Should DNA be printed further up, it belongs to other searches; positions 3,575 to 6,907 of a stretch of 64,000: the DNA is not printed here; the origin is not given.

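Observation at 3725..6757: PilB/GspE secretion ATPase encoded as a tandem double-module fusion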

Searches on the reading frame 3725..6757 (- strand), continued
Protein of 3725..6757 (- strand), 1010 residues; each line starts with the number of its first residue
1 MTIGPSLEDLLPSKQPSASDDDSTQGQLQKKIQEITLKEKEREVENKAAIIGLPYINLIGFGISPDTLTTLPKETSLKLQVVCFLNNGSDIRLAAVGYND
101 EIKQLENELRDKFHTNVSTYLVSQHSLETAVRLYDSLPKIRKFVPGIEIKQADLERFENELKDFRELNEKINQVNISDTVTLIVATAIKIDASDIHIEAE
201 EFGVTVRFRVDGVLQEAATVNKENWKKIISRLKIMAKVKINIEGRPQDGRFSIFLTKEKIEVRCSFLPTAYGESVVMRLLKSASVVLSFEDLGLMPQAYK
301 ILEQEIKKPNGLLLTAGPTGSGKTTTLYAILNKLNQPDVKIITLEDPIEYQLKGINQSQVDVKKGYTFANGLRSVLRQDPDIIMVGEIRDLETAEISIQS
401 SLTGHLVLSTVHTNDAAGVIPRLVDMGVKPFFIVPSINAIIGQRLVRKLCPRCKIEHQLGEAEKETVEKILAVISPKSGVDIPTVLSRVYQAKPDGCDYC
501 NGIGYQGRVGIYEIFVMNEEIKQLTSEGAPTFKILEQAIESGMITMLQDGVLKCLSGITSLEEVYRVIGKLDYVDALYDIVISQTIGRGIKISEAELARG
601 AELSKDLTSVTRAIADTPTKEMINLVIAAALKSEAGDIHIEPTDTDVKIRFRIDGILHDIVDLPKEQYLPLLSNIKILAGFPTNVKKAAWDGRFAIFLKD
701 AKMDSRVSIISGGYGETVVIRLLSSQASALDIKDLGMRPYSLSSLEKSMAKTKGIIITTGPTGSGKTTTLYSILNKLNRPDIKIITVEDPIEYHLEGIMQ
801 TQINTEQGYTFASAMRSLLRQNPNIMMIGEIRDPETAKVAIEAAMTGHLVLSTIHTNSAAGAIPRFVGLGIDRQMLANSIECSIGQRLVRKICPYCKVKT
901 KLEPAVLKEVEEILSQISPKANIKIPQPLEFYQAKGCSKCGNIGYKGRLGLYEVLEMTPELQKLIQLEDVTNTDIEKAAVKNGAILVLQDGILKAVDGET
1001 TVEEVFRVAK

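Call 72: predict_structure(alignment_id=A3)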
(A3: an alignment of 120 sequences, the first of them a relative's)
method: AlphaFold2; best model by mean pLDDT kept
length: 1010 residues; sequences in the alignment: 120
mean_pLDDT: 87.9   pTM: 0.55
mean pLDDT of the five models: 87.9, 85.0, 83.7, 82.9, 81.5
residues with pLDDT >= 90: 567; 70-90: 384; 50-70: 29; < 50: 30
segments of 3 or more residues with pLDDT < 50: 1-7, 10-22, 139-146
pLDDT, mean of each block of 10 residues (from residue 1): 41 42 64 80 88 90 83 90 87 93 90 84 91 73 50 75 81 82 88 91 90 88 88 86 86 79 89 90 73 91 95 93 91 92 88 87 90 93 95 96 96 92 94 95 95 95 89 86 86 90 90 94 91 88 94 96 91 75 59 92 86 81 92 92 93 88 88 86 82 87 88 91 77 91 95 96 90 93 92 85 87 93 95 96 96 95 95 96 96 95 95 94 91 92 91 95 93 93 94 96 92
secondary structure, 60 per line:
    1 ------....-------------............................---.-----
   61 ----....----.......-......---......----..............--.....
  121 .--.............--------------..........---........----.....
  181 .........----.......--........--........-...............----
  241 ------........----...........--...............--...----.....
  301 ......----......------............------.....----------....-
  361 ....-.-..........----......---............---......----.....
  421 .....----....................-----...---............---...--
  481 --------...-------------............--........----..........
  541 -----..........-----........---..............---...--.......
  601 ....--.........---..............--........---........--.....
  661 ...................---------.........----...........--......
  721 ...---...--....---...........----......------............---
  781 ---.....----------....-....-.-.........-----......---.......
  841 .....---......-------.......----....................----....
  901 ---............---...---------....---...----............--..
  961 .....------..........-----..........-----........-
elements in order (helices of 4 or more, strands of 3 or more residues): H7-10 H24-51 H65-68 H73-79 E81-86 E90-95 H100-113 E116-121 H124-136 H151-160 H164-171 H176-189 E194-200 E203-210 E213-220 H222-236 E247-254 E259-269 E272-281 H282-286 H296-306 E311-316 H323-334 E341-345 E356-359 H368-377 E382-387 H391-402 E406-411 H416-425 H430-436 E437-449 E455-457 H461-472 E489-491 E505-516 H519-526 H531-540 H546-555 H561-568 H572-585 E589-591 H594-604 H607-615 H619-632 E635-642 E646-653 E656-664 H665-679 E689-697 E702-712 E715-723 H732-735 H739-749 E754-759 H766-777 E784-788 E799-802 H811-819 E825-830 H834-845 E849-854 H862-868 H873-879 E880-892 E897-900 H904-915 E931-934 E945-956 H959-965 H972-981 H987-996 H1002-1009

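Call 77: fold_search(model_id=the predicted structure, library=pdb)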
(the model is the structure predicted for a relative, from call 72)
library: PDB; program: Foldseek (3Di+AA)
matches with E <= 10: 1749; with E <= 0.001: 293
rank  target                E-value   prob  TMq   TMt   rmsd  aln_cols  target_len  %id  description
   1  5tsh_E                1.2e-43  1.00  0.35  0.88   3.2       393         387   46  PilB from Geobacter metallireducens bound to AMP-PNP (released 2017-05-17)
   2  4pht_C                4.1e-43  1.00  0.26  0.58  24.2       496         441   36  ATPase GspE in complex with the cytoplasmic domain of GspL from the Vibrio vulnificus type II Secretion system (released 2014-11-26)
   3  4pht_A                4.8e-43  1.00  0.26  0.58  24.5       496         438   36  ATPase GspE in complex with the cytoplasmic domain of GspL from the Vibrio vulnificus type II Secretion system (released 2014-11-26)
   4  4pht_B                6.2e-43  1.00  0.26  0.57  24.3       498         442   36  ATPase GspE in complex with the cytoplasmic domain of GspL from the Vibrio vulnificus type II Secretion system (released 2014-11-26)
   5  5oiu_B                2.1e-42  1.00  0.36  0.92   2.3       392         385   44  Crystal structure of PilF type IV pilus assembly ATPase from Thermus thermophilus (released 2018-08-08)
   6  5zfr_C                2.1e-42  1.00  0.32  0.78   5.3       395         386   44  Crystal structure of PilB, an extension ATPase motor of Type IV pilus, from Geobacter sulfurreducens (released 2018-09-19)
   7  5zfr_B                2.9e-42  1.00  0.34  0.84   3.7       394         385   45  Crystal structure of PilB, an extension ATPase motor of Type IV pilus, from Geobacter sulfurreducens (released 2018-09-19)
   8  5tsh_F                3.2e-42  1.00  0.35  0.89   3.2       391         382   46  PilB from Geobacter metallireducens bound to AMP-PNP (released 2017-05-17)
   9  5tsh_D                6.3e-42  1.00  0.32  0.79   5.4       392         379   45  PilB from Geobacter metallireducens bound to AMP-PNP (released 2017-05-17)
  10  5tsh_C                7.0e-42  1.00  0.36  0.92   2.8       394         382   46  PilB from Geobacter metallireducens bound to AMP-PNP (released 2017-05-17)
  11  5zfr_A                1.5e-41  1.00  0.36  0.92   2.8       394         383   45  Crystal structure of PilB, an extension ATPase motor of Type IV pilus, from Geobacter sulfurreducens (released 2018-09-19)
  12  1p9w                  1.6e-41  1.00  0.33  0.80   5.8       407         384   43  Crystal Structure of Vibrio cholerae putative NTPase EpsE (released 2003-10-14)
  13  5tsh_A                1.9e-41  1.00  0.35  0.92   2.8       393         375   46  PilB from Geobacter metallireducens bound to AMP-PNP (released 2017-05-17)
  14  5tsg_B                1.9e-41  1.00  0.36  0.92   2.7       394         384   46  PilB from Geobacter metallireducens bound to ADP (released 2017-05-17)
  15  5oiu_C                2.0e-41  1.00  0.33  0.79   5.0       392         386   44  Crystal structure of PilF type IV pilus assembly ATPase from Thermus thermophilus (released 2018-08-08)
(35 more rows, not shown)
